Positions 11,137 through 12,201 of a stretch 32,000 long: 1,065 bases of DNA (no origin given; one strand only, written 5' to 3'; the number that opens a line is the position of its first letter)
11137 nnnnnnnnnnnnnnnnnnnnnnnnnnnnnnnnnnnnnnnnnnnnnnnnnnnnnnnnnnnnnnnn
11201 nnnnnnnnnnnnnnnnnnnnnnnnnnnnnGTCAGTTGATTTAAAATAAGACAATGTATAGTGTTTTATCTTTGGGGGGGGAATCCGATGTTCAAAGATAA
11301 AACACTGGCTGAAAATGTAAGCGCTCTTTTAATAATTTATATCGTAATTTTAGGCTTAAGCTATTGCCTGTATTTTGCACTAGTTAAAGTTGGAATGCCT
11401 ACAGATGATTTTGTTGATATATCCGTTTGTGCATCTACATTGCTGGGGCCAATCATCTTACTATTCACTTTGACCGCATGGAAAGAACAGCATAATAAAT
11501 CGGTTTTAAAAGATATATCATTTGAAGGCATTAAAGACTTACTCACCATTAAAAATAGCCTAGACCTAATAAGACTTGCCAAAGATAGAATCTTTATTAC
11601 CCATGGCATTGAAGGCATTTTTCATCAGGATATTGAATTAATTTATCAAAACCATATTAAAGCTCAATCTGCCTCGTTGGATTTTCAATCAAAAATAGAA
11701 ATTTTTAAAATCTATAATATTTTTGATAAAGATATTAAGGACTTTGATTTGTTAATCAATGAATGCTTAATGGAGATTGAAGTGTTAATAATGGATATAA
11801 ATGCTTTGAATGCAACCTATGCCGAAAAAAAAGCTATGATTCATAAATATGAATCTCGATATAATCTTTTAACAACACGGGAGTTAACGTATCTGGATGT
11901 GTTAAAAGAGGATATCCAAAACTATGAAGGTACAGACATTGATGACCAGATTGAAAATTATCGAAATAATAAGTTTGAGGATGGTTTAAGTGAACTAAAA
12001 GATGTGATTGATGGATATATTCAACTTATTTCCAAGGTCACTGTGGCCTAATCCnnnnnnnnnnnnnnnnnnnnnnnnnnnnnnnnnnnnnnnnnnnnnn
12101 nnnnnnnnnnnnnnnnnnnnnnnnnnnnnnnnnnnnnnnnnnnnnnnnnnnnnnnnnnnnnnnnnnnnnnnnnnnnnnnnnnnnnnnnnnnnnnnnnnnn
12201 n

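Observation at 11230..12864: First AT-rich accessory island: convergent pair of a 2-TM protein and the only - strand gene, with no recognisable families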

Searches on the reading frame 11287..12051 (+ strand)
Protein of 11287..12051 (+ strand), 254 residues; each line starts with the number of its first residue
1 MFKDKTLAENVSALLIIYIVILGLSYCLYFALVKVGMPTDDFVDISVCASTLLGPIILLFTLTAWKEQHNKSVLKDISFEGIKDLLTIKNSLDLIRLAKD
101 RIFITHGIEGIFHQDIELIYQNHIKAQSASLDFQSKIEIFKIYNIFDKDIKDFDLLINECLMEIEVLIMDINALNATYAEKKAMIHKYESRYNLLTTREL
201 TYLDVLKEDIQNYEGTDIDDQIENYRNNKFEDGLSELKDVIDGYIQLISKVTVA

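Call 5: search_protein_families(library=pfam, proteins=[window:11287-12051:+], max_evalue=0.1)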
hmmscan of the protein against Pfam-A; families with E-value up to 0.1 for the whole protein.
window:11287-12051:+ (254 aa): 0 families

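Call 6: search_protein_families(library=phrogs, proteins=[window:11287-12051:+], max_evalue=0.1)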
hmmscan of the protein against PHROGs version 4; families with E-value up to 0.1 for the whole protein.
window:11287-12051:+ (254 aa): 0 families

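Call 7: search_protein_families(library=padloc, proteins=[window:11287-12051:+], max_evalue=0.1)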
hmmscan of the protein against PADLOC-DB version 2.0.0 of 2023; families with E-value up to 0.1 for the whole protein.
window:11287-12051:+ (254 aa): 0 families

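Call 8: search_protein_families(library=ncbifam, proteins=[window:11287-12051:+], max_evalue=0.1)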
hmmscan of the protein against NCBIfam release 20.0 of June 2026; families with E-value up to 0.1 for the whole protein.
window:11287-12051:+ (254 aa): 1 family
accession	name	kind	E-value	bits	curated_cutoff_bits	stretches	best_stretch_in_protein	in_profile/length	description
NF047608.1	LIC13292_fam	subfamily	0.062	13.4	200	0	139-223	26-111/166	LIC13292 family transcriptional regulator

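Call 12: find_homologous_proteins(query=window:11287-12051:+)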
Query window:11287-12051:+ (254 aa): 2 proteins with E <= 0.001 among 658 candidates.
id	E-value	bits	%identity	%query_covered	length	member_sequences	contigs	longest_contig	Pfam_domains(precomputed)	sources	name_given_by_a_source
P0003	7.0e-158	541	100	100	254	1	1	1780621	-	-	-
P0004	2.3e-119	415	77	100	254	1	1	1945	-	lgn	-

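Call 15: find_encoding_contigs(protein=P0004, flank=5000)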
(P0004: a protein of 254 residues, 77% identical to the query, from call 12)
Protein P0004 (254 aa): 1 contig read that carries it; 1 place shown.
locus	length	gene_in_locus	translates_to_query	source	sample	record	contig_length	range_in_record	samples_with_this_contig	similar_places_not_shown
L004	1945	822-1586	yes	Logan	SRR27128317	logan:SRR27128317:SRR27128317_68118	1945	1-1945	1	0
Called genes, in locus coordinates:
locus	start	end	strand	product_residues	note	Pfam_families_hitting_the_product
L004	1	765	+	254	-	?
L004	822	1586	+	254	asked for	-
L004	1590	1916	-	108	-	-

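Call 21: search_solved_structures(query=window:11287-12051:+, max_evalue=1)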
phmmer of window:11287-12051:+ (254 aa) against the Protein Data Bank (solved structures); distinct sequences matched with E-value up to 1: 0.

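Call 27: find_related_loci(query=A2, collection=viral_contigs, flank=10000)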
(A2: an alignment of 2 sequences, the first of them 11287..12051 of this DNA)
Query A2 (254 aa) in viral_contigs; peptide patterns used: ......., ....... (x = any residue, [..] = any of these).
94 stretches matched a pattern, but none encodes a relative of the query by tblastn (E <= 1e-3).

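Call 42: search_protein_representatives(protein=window:11287-12051:+)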
Query: 254 residues. Proteins with E-value up to 0.001 (for the whole library): 9; up to 1e-10: 4; up to 1e-30: 1. The best 9 are listed.
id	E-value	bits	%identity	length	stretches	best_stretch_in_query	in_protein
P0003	2.2e-158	541.3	100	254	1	1-254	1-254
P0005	7.1e-12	61.8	42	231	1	2-89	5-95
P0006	3.6e-11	59.4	27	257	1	2-158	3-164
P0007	7.4e-11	58.4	44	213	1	1-80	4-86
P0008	1.7e-08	50.7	43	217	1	1-88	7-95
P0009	2.4e-06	43.7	40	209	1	1-78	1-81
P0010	6.7e-06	42.2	42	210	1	18-79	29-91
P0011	1.7e-05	40.9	27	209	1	13-158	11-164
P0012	3.4e-04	36.6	27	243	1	6-91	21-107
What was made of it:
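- They match only residues 1-90 (or 1-158 at 27% identity) (call 42).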

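Call 46: find_homologous_proteins(query=A4, max_evalue=0.001)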
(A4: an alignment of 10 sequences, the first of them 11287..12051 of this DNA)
Query A4 (10 sequences) (254 aa, profile of the alignment): 7 proteins with E <= 0.001 among 6201 candidates.
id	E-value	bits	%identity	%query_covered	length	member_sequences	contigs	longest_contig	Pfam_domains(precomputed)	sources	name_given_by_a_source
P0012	3.8e-63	232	24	60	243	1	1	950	-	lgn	-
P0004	3.7e-61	225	77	100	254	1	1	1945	-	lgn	-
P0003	6.2e-60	221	100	100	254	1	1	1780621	-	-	-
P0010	5.8e-59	218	42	24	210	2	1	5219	-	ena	-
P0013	3.5e-35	140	25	45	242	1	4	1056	-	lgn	-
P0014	9.4e-34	135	32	30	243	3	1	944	-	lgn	-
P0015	2.7e-4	39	37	19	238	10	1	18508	-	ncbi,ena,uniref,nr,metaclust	ncbi:hypothetical protein HADU_03853 [Acinetobacter sp. HA]|uniref:hypothetical protein n=1 Tax=Acin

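Call 47: search_protein_families(library=pfam, alignment_id=A4, max_evalue=1)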
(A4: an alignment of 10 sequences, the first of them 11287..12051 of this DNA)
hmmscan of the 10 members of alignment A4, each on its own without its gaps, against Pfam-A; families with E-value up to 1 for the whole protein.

A. member 1, window:11287-12051:+ (254 aa): 1 family
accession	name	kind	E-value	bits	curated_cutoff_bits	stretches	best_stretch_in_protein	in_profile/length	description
PF14591.11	AF0941-like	-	0.88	10.6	22.6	1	82-151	11-79/113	AF0941-like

B. families by the number of members that match (of 10 scanned): 14 families
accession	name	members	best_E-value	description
PF03125.24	Sre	1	0.014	Sre G protein-coupled chemoreceptor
PF20990.2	DUF2207_C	1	0.017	Predicted membrane protein (DUF2207) C-terminal domain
PF24464.1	Ig_F54D1_6_2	1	0.057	F54D1.6, Ig-like domain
PF00892.27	EamA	1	0.059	EamA-like transporter family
PF15681.10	LAX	1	0.066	Lymphocyte activation family X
PF14184.11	YrvL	1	0.078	Regulatory protein YrvL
PF20649.3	COG5_C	1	0.081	Conserved oligomeric Golgi complex subunit 5, C-terminal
PF23352.1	IFT52_central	1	0.11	IFT52 central domain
PF19456.4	MobI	1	0.14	MobI protein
PF16348.10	CoV_NSP4_C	1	0.15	Coronavirus replicase NSP4, C-terminal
PF11712.13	Vma12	1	0.16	Endoplasmic reticulum-based factor for assembly of V-ATPase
PF10146.14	zf-C4H2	1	0.2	Zinc finger-containing protein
PF22952.2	KH_11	1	0.38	Eukaryotic type KH-domain (KH-domain type I)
PF14591.11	AF0941-like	1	0.88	AF0941-like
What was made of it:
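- On SieB / Imm-type superinfection exclusion proteins: No Pfam hit to SieB or any related family at E up to 1 for 10 family members (call 47).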

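Call 50: find_encoding_contigs(protein=P0015, flank=8000, max_places=4)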
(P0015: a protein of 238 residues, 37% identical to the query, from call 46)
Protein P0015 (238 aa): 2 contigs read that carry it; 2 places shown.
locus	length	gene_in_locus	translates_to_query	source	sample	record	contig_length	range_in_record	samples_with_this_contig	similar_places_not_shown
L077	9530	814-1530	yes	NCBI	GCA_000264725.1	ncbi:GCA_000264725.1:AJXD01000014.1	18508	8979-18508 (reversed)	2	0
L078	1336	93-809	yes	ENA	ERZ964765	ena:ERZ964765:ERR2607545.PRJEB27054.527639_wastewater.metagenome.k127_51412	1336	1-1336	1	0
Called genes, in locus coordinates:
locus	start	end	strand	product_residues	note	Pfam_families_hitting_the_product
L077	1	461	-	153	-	PF01609:DDE_Tnp_1, PF13359:DDE_Tnp_4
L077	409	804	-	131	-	PF13613:HTH_Tnp_4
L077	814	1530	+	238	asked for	-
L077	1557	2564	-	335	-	PF05496:RuvB_N, PF00004:AAA, PF07728:AAA_5 (faint), PF17864:AAA_lid_4, PF05491:WHD_RuvB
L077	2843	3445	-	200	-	PF01330:RuvA_N, PF00633:HHH (faint), PF14520:HHH_5, PF07499:RuvA_C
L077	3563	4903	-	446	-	PF01966:HD (weak)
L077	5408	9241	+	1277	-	PF18076:FGAR-AT_N, PF18072:FGAR-AT_linker, PF02769:AIRS_C, PF22689:FGAR-AT_PurM_N-like, PF02769:AIRS_C, PF13507:GATase_5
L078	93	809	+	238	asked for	-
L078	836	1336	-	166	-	?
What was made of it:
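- The L077 copy is a lone chromosomal gene beside an IS element (call 50).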

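Call 51: find_encoding_contigs(protein=P0010, flank=5000, max_places=3)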
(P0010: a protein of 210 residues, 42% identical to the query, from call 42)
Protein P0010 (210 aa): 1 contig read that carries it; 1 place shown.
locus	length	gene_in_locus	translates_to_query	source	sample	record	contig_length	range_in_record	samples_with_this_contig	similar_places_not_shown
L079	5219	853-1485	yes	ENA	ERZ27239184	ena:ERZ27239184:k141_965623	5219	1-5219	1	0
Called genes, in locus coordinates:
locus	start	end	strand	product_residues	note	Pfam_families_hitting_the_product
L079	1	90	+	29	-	?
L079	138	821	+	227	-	PF00684:DnaJ_CXXCXGXG (weak)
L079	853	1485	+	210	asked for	-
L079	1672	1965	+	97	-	-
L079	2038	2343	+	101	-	PF13876:Phage_gp49_66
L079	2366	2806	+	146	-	-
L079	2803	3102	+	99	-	-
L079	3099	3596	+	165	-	PF05257:CHAP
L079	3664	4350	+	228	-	-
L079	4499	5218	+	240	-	?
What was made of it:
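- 2-TM relatives occur alone in L077 and L079 (calls 50, 51). The distant member in L079 lies upstream of a CHAP lysin (call 51).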

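Call 59: predict_structure(alignment_id=A5)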
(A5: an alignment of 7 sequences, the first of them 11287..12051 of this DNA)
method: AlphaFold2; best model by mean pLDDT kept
length: 254 residues; sequences in the alignment: 7
mean_pLDDT: 54.0   pTM: 0.37
mean pLDDT of the five models: 54.0, 49.3, 44.2, 41.6, 41.1
residues with pLDDT >= 90: 0; 70-90: 34; 50-70: 128; < 50: 92
segments of 3 or more residues with pLDDT < 50: 1-4, 107-110, 147-149, 180-254
pLDDT, mean of each block of 10 residues (from residue 1): 53 74 77 77 70 61 56 54 58 61 50 60 63 60 51 52 54 51 42 41 41 42 36 36 38 33
secondary structure, 60 per line:
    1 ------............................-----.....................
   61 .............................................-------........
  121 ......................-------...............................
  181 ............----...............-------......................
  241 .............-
elements in order: H7-34 H40-105 H113-142 H150-192 H197-211 H219-253

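Call 60: find_related_loci(query=A4, collection=viral_contigs, flank=8000)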
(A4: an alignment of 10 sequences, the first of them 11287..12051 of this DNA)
Query A4 (254 aa) in viral_contigs; peptide patterns used: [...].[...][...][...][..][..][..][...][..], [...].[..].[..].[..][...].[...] (x = any residue, [..] = any of these).
51 stretches matched a pattern, but none encodes a relative of the query by tblastn (E <= 1e-3).

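Call 62: find_related_loci(query=A4, collection=metagenome_contigs, flank=8000)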
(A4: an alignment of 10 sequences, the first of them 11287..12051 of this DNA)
Query A4 (254 aa) in metagenome_contigs; peptide patterns used: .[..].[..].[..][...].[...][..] (x = any residue, [..] = any of these).
70 stretches matched a pattern, but none encodes a relative of the query by tblastn (E <= 1e-3).

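Call 73: fold_search(model_id=the predicted structure, library=pdb)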
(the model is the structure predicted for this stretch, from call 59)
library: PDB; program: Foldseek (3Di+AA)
matches with E <= 10: 227; with E <= 0.001: 0
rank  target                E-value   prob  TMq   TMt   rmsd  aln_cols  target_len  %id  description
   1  2v0o_C                2.5e-01  0.18  0.17  0.16  46.7       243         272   12  FCHO2 F-BAR domain (released 2007-06-26)
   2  3i2w_B                2.7e-01  0.23  0.19  0.18  50.0       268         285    9  Crystal structure of EFC/F-BAR domain of Drosophila Syndapin/PACSIN (released 2010-03-02)
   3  6ixv_C                3.0e-01  0.44  0.27  0.30  37.6       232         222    8  Crystal structure of SH3BP5-Rab11a (released 2019-03-20)
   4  4bne_A                3.2e-01  0.18  0.18  0.16  51.8       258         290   10  Pacsin2 Interacts with Membranes and Actin-Filaments (released 2014-05-14)
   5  2v0o_A                3.7e-01  0.23  0.22  0.21  46.8       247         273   10  FCHO2 F-BAR domain (released 2007-06-26)
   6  5c1f_A                3.9e-01  0.47  0.27  0.23  53.1       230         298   11  Structure of the Imp2 F-BAR domain (released 2016-01-27)
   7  3qe6_A                4.2e-01  0.15  0.17  0.16  50.2       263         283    9  Mouse PACSIN 3 F-BAR domain structure (released 2012-01-25)
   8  3m3w_A                4.2e-01  0.14  0.17  0.15  49.7       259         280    8  Crystal structure of mouse PACSIN3 BAR domain mutant (released 2011-03-16)
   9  4bne_B                4.7e-01  0.15  0.18  0.16  51.7       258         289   10  Pacsin2 Interacts with Membranes and Actin-Filaments (released 2014-05-14)
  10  2v0o_B                4.9e-01  0.16  0.20  0.19  46.5       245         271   13  FCHO2 F-BAR domain (released 2007-06-26)
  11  3q84_A                4.9e-01  0.16  0.19  0.17  48.9       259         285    8  Crystal structure of human PACSIN 1 F-BAR domain (released 2012-02-22)
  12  2x3v_A                5.2e-01  0.28  0.25  0.22  50.9       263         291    9  Structure of The F-BAR Domain of Mouse Syndapin I (released 2010-04-07)
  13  6ixv_D                5.2e-01  0.18  0.22  0.24  33.7       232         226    9  Crystal structure of SH3BP5-Rab11a (released 2019-03-20)
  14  4i1q_B                5.8e-01  0.63  0.34  0.41  31.1       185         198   11  Crystal Structure of hBRAP1 N-BAR domain (released 2013-02-06)
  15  6uzz_A                5.8e-01  0.18  0.21  0.16  11.6       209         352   12  structure of human KCNQ1-CaM complex (released 2019-12-04)
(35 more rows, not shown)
